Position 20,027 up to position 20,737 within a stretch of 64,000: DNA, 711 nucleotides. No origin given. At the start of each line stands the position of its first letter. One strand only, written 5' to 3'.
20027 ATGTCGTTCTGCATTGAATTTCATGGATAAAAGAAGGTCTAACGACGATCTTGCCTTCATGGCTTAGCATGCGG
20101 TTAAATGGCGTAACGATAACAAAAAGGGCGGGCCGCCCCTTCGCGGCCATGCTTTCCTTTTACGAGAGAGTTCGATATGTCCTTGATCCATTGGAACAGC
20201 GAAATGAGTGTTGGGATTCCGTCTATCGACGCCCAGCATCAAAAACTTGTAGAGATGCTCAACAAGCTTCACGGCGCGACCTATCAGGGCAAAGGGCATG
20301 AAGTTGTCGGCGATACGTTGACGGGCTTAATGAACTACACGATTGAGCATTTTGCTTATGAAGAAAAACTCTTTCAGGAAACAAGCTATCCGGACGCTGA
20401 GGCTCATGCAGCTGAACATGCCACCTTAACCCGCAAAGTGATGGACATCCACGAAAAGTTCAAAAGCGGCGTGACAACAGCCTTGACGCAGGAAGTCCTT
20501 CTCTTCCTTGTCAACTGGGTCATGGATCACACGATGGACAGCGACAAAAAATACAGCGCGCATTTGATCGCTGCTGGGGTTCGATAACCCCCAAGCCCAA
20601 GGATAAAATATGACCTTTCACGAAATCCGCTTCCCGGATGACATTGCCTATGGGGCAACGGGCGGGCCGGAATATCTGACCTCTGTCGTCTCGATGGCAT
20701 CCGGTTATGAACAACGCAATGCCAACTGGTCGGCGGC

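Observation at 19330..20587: Second moron block inside the tail module: small membrane peptide, small ORF and a bacteriohemerythrin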

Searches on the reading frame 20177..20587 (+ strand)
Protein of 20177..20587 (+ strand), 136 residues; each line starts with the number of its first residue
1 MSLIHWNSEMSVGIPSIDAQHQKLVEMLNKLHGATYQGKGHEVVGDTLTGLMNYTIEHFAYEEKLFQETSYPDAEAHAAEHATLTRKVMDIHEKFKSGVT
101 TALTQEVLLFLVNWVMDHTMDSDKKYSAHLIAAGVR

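Call 4: search_protein_families(library=pfam, proteins=[window:20177-20587:+], max_evalue=0.01)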
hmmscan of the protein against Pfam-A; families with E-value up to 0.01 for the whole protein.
window:20177-20587:+ (136 aa): 1 family
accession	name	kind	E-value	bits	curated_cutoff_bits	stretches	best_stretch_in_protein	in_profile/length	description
PF01814.28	Hemerythrin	-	5e-13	50.1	25.3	1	13-126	2-123/127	Hemerythrin HHE cation binding domain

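Call 7: search_dna_similar(query=window:20177-20587:+, collection=phages, mode=protein, max_rows=25, max_evalue=0.001)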
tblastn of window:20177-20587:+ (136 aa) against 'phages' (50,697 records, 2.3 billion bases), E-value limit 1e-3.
Records with a match: 2; places in all: 2; records where one place covers at least 80% of the query: 2.
Best place of each record, by identity: <60% 2.
By first word of the organism name: Acinetobacter 2.
By host as written in the record: - 2.
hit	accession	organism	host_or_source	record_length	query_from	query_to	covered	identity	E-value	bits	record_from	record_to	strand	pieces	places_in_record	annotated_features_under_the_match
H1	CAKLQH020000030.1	Acinetobacter phage MD-2021a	not known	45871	6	126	89%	28.1%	1e-8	57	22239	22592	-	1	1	McHr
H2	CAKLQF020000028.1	Acinetobacter phage MD-2021a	not known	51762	6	126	89%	28.1%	1e-8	57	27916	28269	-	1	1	McHr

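Call 9: find_homologous_proteins(query=window:20177-20587:+)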
Query window:20177-20587:+ (136 aa): 30 proteins with E <= 0.001 among 37 candidates.
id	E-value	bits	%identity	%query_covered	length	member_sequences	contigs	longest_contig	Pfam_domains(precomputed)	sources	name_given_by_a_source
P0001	1.1e-83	296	99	100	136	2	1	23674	PF01814.29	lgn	-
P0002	3.3e-71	255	82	100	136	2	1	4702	PF01814.29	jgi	-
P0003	1.2e-67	244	87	93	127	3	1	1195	PF01814.29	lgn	-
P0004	5.1e-61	223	74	100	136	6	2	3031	PF01814.29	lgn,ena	-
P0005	6.9e-60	219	71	100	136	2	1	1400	PF01814.29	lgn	-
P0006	1.2e-57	212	79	93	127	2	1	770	PF01814.29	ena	-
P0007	2.0e-56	208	70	99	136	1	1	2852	PF01814.29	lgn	-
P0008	1.6e-55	205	68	100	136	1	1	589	PF01814.29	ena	-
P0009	2.9e-42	162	60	99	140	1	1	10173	PF01814.29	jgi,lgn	jgi:hemerythrin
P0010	2.7e-38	149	49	100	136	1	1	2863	PF01814.29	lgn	-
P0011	3.3e-38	149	53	100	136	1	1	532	PF01814.29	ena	-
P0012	4.0e-38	149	51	100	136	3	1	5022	PF01814.29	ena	-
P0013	4.3e-36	142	50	100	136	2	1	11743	PF01814.29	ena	-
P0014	1.4e-34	137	46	100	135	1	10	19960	PF01814.29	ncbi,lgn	-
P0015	2.9e-33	133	50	98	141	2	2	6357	PF01814.29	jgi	jgi:hemerythrin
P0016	6.0e-33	132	49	99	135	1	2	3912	PF01814.29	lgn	-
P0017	1.1e-32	131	51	99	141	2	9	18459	PF01814.29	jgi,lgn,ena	-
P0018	3.8e-32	129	50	97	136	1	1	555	PF01814.29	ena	-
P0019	7.0e-32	128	45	99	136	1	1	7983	PF01814.29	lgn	-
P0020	3.0e-31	126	48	93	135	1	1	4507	PF01814.29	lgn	-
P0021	9.1e-31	125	46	99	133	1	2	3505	PF01814.29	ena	-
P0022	2.6e-30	123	46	100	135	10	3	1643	PF01814.29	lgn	-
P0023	2.8e-30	123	44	100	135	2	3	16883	PF01814.29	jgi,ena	-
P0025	1.4e-27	115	45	99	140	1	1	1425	PF01814.29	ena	-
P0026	1.0e-26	112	40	100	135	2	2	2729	PF01814.29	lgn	-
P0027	1.1e-24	105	43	99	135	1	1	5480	PF01814.29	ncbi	ncbi:bacteriohemerythrin [Bdellovibrionota bacterium FG-2]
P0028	4.0e-23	100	40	96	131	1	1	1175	PF01814.29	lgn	-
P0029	3.2e-22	97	44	100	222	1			PF01814.29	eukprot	eukprot:TRINITY_DN10262_c0_g5_i1.p3 TRINITY_DN10262_c0_g5~~TRINITY_DN10262_c0_g5_i1.p3 ORF type:comp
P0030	1.8e-17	82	36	99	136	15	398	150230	PF01814.29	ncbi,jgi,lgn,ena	-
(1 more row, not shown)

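Call 10: find_encoding_contigs(protein=window:20177-20587:+, flank=10000, max_places=10)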
Protein window:20177-20587:+ (136 aa): 1 contig read that carries it; 1 place shown.
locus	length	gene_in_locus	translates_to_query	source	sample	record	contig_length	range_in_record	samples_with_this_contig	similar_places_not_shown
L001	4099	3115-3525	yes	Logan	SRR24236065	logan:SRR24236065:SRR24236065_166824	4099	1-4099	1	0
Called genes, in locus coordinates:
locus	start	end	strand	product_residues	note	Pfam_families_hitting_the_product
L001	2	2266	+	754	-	?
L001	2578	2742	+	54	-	-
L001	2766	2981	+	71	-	-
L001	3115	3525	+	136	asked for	PF01814:Hemerythrin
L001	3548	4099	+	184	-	?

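Call 11: find_encoding_contigs(protein=P0001, flank=10000, max_places=3)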
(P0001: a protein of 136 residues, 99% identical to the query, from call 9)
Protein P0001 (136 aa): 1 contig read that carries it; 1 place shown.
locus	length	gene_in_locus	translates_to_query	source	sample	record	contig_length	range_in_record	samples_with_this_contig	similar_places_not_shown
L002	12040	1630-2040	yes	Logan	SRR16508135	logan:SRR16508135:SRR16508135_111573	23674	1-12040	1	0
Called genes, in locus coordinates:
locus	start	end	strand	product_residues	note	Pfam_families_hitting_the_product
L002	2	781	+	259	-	?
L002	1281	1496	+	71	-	-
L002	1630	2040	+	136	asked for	PF01814:Hemerythrin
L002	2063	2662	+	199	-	PF09343:DUF2460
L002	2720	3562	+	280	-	PF09931:Phage_phiJL001_Gp84_N, PF09356:Phage_BR0599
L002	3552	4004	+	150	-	-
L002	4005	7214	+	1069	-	PF13550:Phage-tail_3, PF23666:Rcc01698_C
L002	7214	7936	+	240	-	-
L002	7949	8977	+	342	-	-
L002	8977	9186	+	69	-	-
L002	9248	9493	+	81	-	-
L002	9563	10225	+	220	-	-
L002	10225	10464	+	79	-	-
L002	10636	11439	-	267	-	PF01177:Asp_Glu_race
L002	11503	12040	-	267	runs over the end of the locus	PF01427:Peptidase_M15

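Call 12: find_encoding_contigs(protein=P0002, flank=10000, max_places=3)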
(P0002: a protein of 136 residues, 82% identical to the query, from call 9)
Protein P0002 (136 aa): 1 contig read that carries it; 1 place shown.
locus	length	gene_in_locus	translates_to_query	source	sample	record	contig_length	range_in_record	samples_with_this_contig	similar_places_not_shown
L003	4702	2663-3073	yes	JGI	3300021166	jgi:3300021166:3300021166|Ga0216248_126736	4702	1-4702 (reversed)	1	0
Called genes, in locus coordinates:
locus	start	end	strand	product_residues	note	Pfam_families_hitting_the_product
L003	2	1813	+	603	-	?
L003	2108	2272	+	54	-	-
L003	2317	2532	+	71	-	-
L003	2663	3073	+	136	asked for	PF01814:Hemerythrin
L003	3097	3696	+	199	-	PF09343:DUF2460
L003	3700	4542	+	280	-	PF09931:Phage_phiJL001_Gp84_N, PF09356:Phage_BR0599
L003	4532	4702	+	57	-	?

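Call 13: find_encoding_contigs(protein=P0004, flank=10000, max_places=3)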
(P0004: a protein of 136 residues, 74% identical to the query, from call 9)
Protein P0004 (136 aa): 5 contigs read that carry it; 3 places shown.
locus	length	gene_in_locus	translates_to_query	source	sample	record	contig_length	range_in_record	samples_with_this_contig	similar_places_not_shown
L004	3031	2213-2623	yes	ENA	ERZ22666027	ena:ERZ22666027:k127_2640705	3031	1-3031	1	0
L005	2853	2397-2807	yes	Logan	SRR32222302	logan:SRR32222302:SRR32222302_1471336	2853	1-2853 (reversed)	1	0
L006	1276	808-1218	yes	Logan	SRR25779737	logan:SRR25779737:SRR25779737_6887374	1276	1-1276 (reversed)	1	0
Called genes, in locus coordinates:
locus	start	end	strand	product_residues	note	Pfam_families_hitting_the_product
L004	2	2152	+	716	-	?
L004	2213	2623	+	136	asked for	PF01814:Hemerythrin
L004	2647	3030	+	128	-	?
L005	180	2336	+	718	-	PF00672:HAMP, PF00015:MCPsignal, PF01814:Hemerythrin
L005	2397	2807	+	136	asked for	PF01814:Hemerythrin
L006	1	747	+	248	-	?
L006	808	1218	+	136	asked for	PF01814:Hemerythrin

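Call 14: find_encoding_contigs(protein=P0009, flank=10000, max_places=3)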
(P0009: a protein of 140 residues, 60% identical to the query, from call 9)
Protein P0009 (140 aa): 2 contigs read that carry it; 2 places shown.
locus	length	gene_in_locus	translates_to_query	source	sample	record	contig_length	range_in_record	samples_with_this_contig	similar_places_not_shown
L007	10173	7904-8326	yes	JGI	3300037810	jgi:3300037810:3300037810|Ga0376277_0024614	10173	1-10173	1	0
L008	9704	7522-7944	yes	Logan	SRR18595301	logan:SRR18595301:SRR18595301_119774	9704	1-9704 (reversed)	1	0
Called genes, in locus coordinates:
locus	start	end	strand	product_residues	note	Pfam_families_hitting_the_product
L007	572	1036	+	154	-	PF17201:Cache_3-Cache_2, PF17203:sCache_3_2 (weak), PF17202:sCache_3_3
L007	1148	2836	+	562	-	PF12729:4HB_MCP_1 (weak), PF00672:HAMP, PF00015:MCPsignal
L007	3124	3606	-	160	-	PF07883:Cupin_2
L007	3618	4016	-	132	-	-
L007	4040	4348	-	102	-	-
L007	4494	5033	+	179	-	PF11999:Ice_binding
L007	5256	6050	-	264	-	PF00106:adh_short, PF08659:KR, PF13561:adh_short_C2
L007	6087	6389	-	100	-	-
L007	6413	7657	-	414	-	PF00108:Thiolase_N, PF08545:ACP_syn_III (faint), PF22691:Thiolase_C_1, PF02803:Thiolase_C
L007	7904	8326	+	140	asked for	PF01814:Hemerythrin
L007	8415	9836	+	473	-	PF00474:SSF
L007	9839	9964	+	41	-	-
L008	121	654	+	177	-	PF17201:Cache_3-Cache_2, PF17203:sCache_3_2 (weak), PF17202:sCache_3_3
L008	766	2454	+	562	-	PF12729:4HB_MCP_1 (weak), PF00672:HAMP, PF00015:MCPsignal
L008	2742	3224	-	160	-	PF07883:Cupin_2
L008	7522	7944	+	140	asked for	PF01814:Hemerythrin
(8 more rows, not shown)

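Call 41: search_protein_families(library=phrogs, proteins=[window:20177-20587:+], max_evalue=0.01)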
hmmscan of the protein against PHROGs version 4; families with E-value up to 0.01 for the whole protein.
window:20177-20587:+ (136 aa): 0 families

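Call 42: search_protein_families(library=pfam, proteins=[L005:180-2336:+], max_evalue=0.001)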
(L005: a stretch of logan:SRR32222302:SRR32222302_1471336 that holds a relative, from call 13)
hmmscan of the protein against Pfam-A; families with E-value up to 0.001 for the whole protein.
L005:180-2336:+ (718 aa): 4 families
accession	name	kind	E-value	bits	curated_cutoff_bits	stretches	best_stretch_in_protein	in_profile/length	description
PF00015.26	MCPsignal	-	9.3e-32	110.7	34.6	1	398-547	19-168/172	Methyl-accepting chemotaxis protein (MCP) signalling domain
PF01814.28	Hemerythrin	-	1.1e-14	55.4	25.3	1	598-710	3-125/127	Hemerythrin HHE cation binding domain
PF00672.30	HAMP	-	7e-12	45.9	25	1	230-279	2-50/53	HAMP domain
PF12729.13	4HB_MCP_1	-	4.7e-05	23.5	27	1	28-190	1-163/181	Four helix bundle sensory module for signal transduction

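Call 73: search_solved_structures(query=window:20177-20587:+, max_evalue=0.001, show_alignments=2)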
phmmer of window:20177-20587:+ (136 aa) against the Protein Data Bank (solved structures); distinct sequences matched with E-value up to 0.001: 8.
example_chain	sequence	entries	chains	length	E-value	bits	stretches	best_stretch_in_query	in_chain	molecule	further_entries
2avk_A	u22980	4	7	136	4.1e-22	82.2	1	3-135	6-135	hemerythrin-like domain protein DcrH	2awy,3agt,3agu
3waq_A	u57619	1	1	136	4.1e-22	82.2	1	3-135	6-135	Hemerythrin-like domain protein DcrH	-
3whn_A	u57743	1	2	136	5.8e-22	81.7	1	3-135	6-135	Hemerythrin-like domain protein DcrH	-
2awc_A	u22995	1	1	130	1.2e-21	80.6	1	5-135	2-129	hemerythrin-like domain protein DcrH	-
4xq1_A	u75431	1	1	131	3.2e-17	66.4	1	1-129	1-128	Bacteriohemerythrin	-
4xpw_A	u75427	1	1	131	4.4e-17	65.9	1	1-129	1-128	Bacteriohemerythrin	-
4xpy_A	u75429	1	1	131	4.4e-17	65.9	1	1-129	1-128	Bacteriohemerythrin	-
4xpx_A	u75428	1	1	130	5.2e-17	65.7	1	4-129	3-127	Bacteriohemerythrin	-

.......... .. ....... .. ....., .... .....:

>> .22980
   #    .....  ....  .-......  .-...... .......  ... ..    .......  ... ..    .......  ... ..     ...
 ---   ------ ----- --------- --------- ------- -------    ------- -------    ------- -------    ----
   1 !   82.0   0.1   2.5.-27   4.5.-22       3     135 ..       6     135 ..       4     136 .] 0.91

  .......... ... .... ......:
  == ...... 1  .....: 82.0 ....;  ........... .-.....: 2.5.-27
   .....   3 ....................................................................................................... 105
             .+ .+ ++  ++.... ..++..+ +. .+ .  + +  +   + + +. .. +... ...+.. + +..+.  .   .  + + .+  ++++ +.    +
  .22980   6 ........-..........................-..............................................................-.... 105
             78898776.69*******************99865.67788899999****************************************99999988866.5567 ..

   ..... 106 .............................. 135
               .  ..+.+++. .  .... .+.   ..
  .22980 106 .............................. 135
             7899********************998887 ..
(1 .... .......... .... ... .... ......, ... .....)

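Call 76: find_related_loci(query=A8, collection=viral_contigs, flank=5000)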
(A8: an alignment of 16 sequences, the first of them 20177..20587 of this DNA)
Query A8 (136 aa) in viral_contigs; peptide patterns used: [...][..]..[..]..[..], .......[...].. (x = any residue, [..] = any of these).
45 stretches matched a pattern; 8 encode a relative of the query (tblastn E <= 1e-3); 8 distinct loci.
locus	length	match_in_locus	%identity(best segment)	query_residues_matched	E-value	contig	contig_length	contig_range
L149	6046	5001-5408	82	1-136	2e-78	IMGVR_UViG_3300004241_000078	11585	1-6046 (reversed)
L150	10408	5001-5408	82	1-136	2e-78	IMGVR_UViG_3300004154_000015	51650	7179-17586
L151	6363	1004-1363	29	6-125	2e-16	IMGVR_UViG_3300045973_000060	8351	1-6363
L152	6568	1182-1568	31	2-130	1e-20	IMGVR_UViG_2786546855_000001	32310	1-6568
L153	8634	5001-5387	27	3-130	2e-13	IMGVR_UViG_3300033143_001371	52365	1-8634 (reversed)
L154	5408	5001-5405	27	3-136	8e-13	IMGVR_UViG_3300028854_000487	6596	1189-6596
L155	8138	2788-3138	32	7-124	2e-11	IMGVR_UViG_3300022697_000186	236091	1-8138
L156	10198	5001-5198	28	12-81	5e-5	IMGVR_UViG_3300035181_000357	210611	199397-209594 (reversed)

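Call 96: find_encoding_contigs(protein=P0007, flank=5000, max_places=3)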
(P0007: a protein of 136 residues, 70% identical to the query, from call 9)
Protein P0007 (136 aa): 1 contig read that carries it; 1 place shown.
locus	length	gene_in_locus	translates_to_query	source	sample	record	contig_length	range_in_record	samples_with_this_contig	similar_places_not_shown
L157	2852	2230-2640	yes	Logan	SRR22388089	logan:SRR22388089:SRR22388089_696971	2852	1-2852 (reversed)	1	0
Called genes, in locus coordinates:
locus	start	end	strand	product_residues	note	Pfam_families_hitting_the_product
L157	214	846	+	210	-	PF00730:HhH-GPD, PF00633:HHH (weak)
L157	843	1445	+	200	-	PF02677:QueH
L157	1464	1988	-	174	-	PF06271:RDD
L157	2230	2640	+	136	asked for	PF01814:Hemerythrin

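Call 97: find_encoding_contigs(protein=P0010, flank=5000, max_places=3)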
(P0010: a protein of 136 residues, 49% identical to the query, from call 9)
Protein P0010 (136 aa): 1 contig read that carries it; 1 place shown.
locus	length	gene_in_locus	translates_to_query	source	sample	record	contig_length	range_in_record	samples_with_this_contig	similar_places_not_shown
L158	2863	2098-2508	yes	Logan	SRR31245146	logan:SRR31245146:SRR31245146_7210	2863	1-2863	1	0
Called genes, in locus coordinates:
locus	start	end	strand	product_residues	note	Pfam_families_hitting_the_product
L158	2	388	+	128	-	?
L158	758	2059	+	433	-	PF00015:MCPsignal, PF13682:CZB (weak)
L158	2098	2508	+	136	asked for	PF01814:Hemerythrin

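Call 100: predict_structure(alignment_id=A8)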
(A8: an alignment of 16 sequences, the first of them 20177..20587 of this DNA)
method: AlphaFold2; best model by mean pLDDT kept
length: 136 residues; sequences in the alignment: 16
mean_pLDDT: 92.9   pTM: 0.84
mean pLDDT of the five models: 92.9, 92.9, 92.7, 92.5, 89.7
residues with pLDDT >= 90: 118; 70-90: 18; 50-70: 0; < 50: 0
segments of 3 or more residues with pLDDT < 50: none
pLDDT, mean of each block of 10 residues (from residue 1): 90 94 96 92 92 93 96 96 95 88 90 91 94 94
secondary structure, 60 per line:
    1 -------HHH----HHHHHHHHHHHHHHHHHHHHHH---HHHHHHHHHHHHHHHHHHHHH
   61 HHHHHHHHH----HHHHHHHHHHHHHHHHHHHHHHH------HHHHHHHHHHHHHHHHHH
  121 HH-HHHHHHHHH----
elements in order: H15-36 H40-69 H74-96 H103-122 H124-132

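Call 102: fold_search(model_id=the predicted structure, library=pdb)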
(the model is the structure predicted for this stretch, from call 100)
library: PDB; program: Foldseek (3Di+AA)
matches with E <= 10: 311; with E <= 0.001: 8
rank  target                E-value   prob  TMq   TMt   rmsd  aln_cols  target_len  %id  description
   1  3waq                  9.7e-07  1.00  0.89  0.91   1.5       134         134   34  Hemerythrin-like domain of DcrH I119E mutant (met) (released 2014-03-19)
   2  2avk                  1.5e-06  1.00  0.89  0.91   1.8       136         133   33  met-azido-DcrH-Hr (released 2006-08-08)
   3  3whn_A                2.9e-06  1.00  0.87  0.89   2.0       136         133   33  Hemerythrin-like domain of DcrH I119H mutant (met) (released 2014-02-26)
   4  2awc                  2.1e-05  1.00  0.85  0.89   2.0       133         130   33  deoxy-DcrH-Hr (released 2006-08-15)
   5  4xq1                  7.1e-05  1.00  0.84  0.87   2.0       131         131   32  Crystal structure of hemerythrin: L114A mutant (released 2015-04-29)
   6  4xpw                  7.9e-05  1.00  0.78  0.80   2.8       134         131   32  Crystal structures of Leu114F mutant (released 2015-04-29)
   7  4xpy                  8.7e-05  1.00  0.84  0.87   2.0       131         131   32  Crystal structure of hemerythrin : L114Y mutant (released 2015-04-29)
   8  4xpx                  4.2e-04  1.00  0.76  0.79   2.8       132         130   32  Crystal structure of hemerythrin:wild-type (released 2015-04-29)
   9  2mhr                  9.1e-03  1.00  0.52  0.59   4.3       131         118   19  STRUCTURE OF MYOHEMERYTHRIN IN THE AZIDOMET STATE AT 1.7(SLASH)1.3 ANGSTROMS RESOLUTION (released 1987-10-16)
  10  1i4y_A                2.4e-02  1.00  0.62  0.73   3.3       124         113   21  THE CRYSTAL STRUCTURE OF PHASCOLOPSIS GOULDII WILD TYPE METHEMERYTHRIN (released 2001-03-21)
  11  1a7e                  2.9e-02  1.00  0.67  0.76   3.0       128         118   17  HYDROXOMET MYOHEMERYTHRIN FROM THEMISTE ZOSTERICOLA (released 1998-10-14)
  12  2hmq_A                3.1e-02  1.00  0.55  0.64   4.1       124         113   22  THE STRUCTURES OF MET AND AZIDOMET HEMERYTHRIN AT 1.66 ANGSTROMS RESOLUTION (released 1992-01-15)
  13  1hmd_A                5.1e-02  1.00  0.52  0.60   4.4       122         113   21  THE STRUCTURE OF DEOXY AND OXY HEMERYTHRIN AT 2.0 ANGSTROMS RESOLUTION (released 1992-01-15)
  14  1i4z_A                1.3e-01  1.00  0.60  0.71   3.5       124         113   19  THE CRYSTAL STRUCTURE OF PHASCOLOPSIS GOULDII L98Y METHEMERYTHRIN (released 2001-03-21)
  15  9tav_A                2.8e-01  0.75  0.40  0.43   9.2       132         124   16  De novo photoenzyme photoABLE2 in complex with substrate (released 2026-03-25)
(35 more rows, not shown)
